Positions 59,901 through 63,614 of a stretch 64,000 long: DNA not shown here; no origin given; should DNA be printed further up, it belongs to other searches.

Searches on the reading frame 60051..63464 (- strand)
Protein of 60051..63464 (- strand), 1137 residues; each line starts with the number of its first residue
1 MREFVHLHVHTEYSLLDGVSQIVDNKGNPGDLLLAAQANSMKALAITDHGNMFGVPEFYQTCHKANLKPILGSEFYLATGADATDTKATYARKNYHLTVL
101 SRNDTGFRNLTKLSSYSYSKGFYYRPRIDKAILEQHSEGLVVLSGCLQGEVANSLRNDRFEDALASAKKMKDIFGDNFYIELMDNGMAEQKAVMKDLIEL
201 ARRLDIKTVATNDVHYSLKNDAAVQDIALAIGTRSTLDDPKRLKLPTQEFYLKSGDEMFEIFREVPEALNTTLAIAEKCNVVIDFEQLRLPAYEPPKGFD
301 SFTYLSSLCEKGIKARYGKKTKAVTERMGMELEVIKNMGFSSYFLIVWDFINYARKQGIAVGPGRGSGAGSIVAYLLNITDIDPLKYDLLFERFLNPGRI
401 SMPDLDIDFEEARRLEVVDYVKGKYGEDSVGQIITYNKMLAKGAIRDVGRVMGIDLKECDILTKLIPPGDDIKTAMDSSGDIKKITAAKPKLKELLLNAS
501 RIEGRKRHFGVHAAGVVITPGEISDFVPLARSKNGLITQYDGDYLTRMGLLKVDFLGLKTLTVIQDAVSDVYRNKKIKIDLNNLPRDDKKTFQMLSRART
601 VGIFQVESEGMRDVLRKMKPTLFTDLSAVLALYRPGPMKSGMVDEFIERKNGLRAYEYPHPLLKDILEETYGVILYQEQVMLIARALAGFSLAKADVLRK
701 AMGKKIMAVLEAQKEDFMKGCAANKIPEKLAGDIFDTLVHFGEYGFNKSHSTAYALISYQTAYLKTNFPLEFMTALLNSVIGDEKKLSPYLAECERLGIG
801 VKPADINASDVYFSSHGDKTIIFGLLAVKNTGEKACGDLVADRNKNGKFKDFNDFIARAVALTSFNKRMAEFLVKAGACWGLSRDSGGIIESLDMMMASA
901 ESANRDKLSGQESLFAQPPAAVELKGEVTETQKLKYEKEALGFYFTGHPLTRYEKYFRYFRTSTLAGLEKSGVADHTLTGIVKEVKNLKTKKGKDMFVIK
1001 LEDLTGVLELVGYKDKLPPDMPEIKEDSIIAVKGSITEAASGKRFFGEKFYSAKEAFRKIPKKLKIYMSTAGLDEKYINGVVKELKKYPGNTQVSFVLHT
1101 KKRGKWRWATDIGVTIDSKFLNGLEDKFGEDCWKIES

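Call 15: search_protein_families(library=pfam, proteins=[window:60051-63464:-])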
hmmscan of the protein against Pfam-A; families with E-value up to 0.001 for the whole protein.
window:60051-63464:- (1137 aa): 5 families
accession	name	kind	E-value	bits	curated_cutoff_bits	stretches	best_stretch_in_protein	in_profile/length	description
PF07733.18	DNA_pol3_alpha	-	9.8e-97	324.1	23.9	1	304-557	2-260/260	Bacterial DNA polymerase III alpha NTPase domain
PF17657.6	DNA_pol3_finger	-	5.5e-65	218.2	22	1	560-724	1-165/166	Bacterial DNA polymerase III alpha subunit finger domain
PF02811.25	PHP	-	2.4e-50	171.5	26.4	1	6-184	1-163/164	PHP domain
PF14579.12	HHH_6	-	2.1e-19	70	25.6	1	798-882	1-83/90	Helix-hairpin-helix motif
PF01336.31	tRNA_anti-codon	-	1e-06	29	27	1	977-1042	2-63/75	OB-fold nucleic acid binding domain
